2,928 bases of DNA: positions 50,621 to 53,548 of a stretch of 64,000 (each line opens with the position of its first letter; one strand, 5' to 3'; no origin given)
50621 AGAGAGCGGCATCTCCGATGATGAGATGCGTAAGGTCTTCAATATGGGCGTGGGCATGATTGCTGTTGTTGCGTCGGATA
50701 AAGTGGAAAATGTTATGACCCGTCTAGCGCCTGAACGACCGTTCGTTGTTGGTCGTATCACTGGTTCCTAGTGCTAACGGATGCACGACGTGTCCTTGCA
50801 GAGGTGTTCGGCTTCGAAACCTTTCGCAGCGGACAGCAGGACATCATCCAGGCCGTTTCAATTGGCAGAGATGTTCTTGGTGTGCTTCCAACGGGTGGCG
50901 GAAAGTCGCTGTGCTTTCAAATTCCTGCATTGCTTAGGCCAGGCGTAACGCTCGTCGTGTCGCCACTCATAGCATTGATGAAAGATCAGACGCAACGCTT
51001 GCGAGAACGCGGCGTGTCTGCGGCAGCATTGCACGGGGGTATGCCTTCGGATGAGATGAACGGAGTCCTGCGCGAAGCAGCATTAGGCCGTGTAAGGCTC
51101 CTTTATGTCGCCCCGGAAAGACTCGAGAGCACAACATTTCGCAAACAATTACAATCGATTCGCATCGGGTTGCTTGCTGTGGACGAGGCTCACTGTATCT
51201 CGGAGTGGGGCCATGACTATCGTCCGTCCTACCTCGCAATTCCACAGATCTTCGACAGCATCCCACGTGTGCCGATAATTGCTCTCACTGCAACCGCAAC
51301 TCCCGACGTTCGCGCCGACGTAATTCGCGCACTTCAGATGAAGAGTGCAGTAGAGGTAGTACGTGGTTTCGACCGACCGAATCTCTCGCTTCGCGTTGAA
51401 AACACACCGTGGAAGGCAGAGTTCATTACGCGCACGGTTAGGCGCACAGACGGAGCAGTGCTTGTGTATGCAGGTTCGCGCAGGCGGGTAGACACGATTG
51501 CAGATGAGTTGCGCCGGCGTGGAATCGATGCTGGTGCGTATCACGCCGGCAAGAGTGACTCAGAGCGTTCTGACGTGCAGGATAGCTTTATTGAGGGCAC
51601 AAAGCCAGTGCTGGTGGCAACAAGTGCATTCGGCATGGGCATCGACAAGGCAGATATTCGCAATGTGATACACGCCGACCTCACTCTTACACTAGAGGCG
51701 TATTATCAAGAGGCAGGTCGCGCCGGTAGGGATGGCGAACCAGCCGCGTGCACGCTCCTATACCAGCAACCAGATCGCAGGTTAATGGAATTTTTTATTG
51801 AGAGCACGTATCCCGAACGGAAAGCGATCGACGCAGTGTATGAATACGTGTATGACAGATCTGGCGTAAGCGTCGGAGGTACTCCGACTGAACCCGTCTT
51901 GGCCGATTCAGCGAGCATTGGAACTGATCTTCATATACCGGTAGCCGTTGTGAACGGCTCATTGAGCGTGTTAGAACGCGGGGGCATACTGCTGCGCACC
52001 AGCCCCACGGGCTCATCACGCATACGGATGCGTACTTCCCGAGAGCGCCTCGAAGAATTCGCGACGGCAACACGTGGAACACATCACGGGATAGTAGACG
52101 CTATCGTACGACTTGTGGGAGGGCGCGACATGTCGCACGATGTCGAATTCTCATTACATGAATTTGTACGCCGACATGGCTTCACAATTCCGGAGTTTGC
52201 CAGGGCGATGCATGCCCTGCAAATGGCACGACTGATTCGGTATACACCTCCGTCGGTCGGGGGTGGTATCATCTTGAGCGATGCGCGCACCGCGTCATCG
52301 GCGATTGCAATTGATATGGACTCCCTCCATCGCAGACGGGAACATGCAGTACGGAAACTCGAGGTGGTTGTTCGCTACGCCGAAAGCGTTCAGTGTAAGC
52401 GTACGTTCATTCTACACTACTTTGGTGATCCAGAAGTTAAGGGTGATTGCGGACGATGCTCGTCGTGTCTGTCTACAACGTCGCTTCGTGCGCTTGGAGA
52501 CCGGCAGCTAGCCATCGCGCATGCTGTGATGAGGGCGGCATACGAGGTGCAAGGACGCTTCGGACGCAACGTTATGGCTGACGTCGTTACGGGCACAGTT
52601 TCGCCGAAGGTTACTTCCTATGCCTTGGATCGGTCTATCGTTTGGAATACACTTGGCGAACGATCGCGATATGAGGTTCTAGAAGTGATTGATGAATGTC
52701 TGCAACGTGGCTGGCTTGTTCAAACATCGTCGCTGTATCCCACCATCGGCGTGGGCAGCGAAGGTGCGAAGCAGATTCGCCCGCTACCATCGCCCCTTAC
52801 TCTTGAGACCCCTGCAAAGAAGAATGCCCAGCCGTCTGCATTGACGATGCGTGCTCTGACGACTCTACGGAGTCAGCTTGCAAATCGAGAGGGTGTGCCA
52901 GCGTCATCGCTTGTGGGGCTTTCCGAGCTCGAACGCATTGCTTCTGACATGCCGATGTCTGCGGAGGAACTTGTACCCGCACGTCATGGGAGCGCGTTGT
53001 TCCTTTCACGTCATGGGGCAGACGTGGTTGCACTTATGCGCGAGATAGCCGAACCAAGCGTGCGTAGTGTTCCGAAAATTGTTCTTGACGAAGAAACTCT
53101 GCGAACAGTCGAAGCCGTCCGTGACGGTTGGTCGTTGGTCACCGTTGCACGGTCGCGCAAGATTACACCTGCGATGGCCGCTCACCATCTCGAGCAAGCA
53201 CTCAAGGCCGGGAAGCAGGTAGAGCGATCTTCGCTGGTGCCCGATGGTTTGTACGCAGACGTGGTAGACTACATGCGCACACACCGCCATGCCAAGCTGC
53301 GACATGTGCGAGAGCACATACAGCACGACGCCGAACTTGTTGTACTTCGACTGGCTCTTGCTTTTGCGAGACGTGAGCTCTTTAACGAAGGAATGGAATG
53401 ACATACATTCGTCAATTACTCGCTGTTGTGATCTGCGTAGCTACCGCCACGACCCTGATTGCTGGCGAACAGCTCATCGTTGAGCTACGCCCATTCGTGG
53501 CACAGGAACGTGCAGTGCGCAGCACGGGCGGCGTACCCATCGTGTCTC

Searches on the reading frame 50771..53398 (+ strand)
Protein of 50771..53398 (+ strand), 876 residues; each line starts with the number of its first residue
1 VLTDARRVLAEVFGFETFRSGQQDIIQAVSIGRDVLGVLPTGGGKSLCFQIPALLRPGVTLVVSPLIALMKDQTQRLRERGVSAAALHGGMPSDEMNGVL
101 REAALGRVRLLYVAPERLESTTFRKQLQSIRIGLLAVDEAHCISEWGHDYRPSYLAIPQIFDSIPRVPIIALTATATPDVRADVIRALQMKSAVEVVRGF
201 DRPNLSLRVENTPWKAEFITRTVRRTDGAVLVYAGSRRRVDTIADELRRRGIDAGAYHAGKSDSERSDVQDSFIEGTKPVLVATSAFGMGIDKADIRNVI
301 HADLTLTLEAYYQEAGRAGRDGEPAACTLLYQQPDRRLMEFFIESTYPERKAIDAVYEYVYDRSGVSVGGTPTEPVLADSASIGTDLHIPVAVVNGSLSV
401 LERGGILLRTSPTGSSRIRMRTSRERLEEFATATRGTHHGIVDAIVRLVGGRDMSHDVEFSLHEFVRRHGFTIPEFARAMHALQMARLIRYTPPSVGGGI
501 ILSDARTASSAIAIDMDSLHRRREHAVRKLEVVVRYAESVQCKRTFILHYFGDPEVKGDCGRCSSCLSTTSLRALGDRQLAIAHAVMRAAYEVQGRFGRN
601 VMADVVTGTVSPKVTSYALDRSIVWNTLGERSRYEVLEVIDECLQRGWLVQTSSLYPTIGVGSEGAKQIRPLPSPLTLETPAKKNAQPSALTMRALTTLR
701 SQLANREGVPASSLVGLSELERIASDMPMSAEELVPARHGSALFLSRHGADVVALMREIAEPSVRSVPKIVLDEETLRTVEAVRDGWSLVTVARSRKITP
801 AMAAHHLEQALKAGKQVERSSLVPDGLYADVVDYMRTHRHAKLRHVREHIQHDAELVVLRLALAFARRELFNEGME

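Call 29: search_protein_families(library=pfam, proteins=[window:50771-53398:+], max_evalue=0.001)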
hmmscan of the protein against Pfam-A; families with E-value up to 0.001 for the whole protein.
window:50771-53398:+ (876 aa): 6 families
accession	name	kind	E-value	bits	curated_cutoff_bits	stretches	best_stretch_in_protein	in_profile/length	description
PF00270.35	DEAD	-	1.3e-25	90.5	26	1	20-180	2-164/167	DEAD/DEAH box helicase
PF00271.37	Helicase_C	-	2.3e-23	83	23.5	1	215-322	2-110/110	Helicase conserved C-terminal domain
PF16124.10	RecQ_Zn_bind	-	6.7e-12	46.4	25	1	503-567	2-66/66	RecQ zinc-binding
PF09382.16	RQC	-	4.9e-09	36.4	23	1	583-670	11-98/114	RQC domain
PF14493.12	HTH_40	-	1.9e-08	34.9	27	1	778-863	4-89/89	Helix-turn-helix domain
PF00570.28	HRDC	-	2.1e-05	24.8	23.8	1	694-754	6-66/68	HRDC domain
